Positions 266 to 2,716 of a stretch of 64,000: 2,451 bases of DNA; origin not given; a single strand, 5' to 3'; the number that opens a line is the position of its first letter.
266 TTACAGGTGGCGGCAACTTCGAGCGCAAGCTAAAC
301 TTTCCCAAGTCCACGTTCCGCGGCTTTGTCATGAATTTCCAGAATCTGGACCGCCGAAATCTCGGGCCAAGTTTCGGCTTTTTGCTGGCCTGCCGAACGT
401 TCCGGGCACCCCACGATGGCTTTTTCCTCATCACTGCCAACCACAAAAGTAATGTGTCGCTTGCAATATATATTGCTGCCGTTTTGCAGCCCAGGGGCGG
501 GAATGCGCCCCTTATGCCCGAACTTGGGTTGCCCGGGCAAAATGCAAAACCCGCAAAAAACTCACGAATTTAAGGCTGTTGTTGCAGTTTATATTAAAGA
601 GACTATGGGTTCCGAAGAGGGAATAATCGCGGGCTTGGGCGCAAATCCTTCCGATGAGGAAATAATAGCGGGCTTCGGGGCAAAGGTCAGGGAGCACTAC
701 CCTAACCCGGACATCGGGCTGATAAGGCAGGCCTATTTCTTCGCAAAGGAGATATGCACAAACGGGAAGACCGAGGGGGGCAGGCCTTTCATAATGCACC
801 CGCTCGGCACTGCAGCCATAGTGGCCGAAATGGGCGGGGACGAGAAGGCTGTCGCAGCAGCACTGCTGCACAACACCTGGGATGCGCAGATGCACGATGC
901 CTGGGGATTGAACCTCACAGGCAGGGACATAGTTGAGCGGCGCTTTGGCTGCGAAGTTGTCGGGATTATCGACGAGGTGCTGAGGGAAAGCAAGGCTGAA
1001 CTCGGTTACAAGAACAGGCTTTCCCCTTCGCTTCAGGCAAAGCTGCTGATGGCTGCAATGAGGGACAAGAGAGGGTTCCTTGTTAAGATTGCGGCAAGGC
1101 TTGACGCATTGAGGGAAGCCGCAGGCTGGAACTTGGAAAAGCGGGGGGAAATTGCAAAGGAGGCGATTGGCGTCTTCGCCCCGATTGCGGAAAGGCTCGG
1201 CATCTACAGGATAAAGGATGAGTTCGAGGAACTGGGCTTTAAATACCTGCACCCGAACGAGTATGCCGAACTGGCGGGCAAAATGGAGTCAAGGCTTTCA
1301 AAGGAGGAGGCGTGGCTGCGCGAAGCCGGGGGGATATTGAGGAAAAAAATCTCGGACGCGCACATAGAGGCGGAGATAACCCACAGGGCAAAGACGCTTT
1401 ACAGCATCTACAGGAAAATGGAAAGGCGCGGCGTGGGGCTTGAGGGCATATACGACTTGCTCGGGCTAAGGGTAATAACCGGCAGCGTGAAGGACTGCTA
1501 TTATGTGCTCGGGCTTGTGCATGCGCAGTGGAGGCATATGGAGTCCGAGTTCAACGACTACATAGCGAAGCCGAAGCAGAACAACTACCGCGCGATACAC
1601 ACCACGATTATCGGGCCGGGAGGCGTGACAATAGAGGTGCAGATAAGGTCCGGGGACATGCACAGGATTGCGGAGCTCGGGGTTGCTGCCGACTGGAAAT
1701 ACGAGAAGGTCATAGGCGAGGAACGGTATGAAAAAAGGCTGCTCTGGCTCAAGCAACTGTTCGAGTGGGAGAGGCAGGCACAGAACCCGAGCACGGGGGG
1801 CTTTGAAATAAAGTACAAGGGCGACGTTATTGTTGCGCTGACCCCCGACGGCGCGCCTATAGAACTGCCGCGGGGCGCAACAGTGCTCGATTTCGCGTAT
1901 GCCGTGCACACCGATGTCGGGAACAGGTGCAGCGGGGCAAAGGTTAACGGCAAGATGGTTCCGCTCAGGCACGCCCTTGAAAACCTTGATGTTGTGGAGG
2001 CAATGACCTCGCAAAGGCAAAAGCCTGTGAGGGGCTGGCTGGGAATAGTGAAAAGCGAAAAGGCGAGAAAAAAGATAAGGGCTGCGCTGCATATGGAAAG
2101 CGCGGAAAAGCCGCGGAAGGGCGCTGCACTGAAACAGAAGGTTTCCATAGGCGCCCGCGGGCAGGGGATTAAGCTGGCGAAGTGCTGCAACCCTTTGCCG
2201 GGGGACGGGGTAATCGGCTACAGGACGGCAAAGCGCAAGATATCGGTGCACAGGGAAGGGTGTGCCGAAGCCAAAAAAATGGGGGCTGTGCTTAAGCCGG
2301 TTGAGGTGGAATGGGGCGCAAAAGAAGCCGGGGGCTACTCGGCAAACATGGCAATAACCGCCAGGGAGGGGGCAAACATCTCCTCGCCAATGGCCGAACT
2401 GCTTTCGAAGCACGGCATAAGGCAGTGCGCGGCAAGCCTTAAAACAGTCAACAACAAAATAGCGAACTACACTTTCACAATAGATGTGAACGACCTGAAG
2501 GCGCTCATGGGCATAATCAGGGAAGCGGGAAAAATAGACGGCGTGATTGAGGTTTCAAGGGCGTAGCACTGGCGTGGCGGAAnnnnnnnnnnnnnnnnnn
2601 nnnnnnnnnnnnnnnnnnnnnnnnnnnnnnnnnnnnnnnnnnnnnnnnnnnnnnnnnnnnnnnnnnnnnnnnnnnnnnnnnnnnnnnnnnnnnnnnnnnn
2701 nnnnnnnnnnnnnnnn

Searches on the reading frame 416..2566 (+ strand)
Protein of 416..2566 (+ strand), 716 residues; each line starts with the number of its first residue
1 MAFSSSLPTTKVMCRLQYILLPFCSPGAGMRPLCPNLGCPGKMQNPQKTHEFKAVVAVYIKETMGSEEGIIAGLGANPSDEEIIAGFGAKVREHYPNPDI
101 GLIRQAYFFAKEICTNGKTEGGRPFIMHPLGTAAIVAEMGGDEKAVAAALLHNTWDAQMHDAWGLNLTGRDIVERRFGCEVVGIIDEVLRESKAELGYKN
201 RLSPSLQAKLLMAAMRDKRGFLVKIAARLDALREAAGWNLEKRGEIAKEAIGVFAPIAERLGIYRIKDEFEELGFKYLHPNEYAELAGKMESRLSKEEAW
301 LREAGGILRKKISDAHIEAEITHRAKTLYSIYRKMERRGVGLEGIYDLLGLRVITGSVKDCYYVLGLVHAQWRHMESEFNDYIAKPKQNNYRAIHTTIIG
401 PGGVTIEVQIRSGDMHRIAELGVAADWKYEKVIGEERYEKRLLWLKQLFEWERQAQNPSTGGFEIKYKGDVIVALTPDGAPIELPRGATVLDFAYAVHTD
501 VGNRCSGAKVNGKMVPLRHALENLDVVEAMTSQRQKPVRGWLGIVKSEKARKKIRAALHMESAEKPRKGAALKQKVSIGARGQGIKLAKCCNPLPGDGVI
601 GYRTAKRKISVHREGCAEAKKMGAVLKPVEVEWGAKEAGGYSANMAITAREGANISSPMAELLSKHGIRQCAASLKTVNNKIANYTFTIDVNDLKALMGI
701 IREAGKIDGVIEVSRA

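Call 60: find_encoding_contigs(protein=window:416-2566:+, flank=10000, max_places=2)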
Protein window:416-2566:+ (716 aa): no gene with exactly this product is on record in the collection.
